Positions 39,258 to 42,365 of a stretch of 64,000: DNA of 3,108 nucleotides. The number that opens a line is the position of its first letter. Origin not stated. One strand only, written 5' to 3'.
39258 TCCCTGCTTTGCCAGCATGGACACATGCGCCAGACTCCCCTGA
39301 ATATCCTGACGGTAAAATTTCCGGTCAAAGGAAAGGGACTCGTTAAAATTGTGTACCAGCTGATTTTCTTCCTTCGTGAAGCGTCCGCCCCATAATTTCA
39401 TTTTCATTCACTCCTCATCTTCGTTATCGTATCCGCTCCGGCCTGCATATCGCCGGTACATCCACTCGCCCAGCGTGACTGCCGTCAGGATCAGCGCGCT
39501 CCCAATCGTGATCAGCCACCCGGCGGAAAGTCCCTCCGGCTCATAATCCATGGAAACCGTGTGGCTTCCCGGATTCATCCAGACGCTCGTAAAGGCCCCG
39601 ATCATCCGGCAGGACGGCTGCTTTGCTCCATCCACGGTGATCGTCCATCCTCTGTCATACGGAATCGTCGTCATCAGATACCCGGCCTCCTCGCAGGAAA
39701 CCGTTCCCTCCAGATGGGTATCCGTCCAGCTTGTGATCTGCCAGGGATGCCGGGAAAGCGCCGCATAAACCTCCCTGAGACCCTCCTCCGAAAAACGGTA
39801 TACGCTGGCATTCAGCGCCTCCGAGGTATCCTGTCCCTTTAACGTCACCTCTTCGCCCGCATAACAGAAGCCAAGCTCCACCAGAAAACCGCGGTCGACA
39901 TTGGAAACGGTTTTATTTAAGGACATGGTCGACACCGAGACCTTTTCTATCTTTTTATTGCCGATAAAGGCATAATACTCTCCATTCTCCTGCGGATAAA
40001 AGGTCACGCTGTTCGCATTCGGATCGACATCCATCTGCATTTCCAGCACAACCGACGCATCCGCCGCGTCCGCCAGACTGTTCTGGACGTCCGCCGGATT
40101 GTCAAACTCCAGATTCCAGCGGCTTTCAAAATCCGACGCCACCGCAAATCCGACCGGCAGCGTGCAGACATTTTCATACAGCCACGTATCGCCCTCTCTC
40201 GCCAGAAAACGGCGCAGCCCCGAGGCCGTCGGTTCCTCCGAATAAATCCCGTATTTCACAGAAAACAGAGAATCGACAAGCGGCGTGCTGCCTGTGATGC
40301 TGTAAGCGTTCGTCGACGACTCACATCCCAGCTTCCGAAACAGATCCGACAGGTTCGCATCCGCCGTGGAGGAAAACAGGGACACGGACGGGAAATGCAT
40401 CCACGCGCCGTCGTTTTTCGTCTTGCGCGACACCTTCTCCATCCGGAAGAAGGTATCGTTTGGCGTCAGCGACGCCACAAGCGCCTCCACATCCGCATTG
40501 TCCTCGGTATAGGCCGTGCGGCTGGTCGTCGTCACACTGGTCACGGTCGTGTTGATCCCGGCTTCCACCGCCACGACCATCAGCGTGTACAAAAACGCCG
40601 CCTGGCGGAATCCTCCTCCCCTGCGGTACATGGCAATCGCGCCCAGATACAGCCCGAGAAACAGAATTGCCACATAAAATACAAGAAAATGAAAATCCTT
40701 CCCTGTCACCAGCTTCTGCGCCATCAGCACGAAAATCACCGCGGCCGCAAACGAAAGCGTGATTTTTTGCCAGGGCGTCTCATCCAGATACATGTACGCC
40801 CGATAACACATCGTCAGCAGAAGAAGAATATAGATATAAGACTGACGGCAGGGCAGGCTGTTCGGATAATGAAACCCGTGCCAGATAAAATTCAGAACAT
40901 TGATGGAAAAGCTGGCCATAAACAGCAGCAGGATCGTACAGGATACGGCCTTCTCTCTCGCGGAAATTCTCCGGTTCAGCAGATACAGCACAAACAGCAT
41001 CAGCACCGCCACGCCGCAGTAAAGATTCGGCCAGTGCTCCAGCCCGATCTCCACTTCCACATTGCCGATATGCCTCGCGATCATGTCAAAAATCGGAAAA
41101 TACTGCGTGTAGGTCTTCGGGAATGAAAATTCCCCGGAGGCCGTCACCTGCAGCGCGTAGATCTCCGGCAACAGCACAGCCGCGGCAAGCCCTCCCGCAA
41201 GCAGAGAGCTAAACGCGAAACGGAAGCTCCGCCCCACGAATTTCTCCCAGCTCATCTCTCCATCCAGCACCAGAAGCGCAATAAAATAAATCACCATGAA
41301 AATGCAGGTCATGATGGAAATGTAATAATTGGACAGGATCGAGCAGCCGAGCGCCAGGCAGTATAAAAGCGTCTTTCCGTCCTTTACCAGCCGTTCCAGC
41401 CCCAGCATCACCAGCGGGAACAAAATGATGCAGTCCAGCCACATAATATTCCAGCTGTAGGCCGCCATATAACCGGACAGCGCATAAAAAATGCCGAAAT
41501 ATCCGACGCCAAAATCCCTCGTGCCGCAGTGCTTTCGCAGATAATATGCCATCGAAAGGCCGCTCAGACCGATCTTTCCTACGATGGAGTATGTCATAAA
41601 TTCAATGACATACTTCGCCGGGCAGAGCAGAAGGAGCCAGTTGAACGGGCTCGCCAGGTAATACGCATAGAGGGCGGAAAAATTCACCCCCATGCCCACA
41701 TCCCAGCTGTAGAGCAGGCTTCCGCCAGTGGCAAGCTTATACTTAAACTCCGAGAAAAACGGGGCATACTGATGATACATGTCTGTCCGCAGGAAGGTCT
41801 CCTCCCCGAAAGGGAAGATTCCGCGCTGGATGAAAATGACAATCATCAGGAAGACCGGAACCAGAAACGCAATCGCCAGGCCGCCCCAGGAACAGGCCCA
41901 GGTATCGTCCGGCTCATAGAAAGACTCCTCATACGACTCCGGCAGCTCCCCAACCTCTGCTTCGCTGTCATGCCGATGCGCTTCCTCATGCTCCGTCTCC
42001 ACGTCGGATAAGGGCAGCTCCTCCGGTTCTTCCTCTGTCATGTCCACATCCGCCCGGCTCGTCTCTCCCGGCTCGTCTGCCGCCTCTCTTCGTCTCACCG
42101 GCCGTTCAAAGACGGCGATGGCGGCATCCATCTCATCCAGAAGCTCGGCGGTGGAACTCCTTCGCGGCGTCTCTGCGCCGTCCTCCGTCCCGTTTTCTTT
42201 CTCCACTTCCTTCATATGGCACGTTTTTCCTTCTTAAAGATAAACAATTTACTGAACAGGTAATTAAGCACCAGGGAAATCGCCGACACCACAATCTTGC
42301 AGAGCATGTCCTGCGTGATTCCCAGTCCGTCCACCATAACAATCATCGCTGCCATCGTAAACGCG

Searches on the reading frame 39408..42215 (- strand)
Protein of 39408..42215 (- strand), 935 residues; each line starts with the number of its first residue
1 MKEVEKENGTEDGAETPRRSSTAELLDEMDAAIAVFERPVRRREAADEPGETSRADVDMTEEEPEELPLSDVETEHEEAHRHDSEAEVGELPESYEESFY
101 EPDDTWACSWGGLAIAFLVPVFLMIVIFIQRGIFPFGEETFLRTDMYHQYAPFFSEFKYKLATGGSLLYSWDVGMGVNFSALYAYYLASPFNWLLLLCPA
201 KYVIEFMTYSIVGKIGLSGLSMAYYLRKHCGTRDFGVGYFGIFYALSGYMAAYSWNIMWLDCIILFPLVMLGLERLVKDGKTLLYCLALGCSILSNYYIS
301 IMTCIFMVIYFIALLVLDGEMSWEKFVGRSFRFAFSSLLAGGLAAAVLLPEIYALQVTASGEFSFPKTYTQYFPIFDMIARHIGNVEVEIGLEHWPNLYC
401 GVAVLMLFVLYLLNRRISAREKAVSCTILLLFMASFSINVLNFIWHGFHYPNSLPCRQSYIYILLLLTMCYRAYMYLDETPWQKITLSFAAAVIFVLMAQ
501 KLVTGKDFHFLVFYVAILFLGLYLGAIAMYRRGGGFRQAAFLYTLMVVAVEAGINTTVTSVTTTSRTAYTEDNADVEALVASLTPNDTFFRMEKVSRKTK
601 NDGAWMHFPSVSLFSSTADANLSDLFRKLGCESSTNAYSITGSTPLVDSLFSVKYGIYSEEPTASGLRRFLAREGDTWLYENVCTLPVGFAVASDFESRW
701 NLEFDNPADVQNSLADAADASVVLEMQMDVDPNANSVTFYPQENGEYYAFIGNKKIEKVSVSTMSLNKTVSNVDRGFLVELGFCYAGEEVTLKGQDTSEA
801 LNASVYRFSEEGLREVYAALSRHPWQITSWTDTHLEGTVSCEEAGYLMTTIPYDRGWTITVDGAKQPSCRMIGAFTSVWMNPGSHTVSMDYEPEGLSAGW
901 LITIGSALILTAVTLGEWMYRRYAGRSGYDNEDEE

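Call 11: search_protein_families(library=pfam, proteins=[window:39408-42215:-], max_evalue=0.001)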
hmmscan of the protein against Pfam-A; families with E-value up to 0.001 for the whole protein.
window:39408-42215:- (935 aa): 1 family
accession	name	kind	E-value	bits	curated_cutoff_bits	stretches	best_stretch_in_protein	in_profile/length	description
PF09586.16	YfhO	-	1.4e-160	536.8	28.5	1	116-903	1-835/835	Bacterial membrane protein YfhO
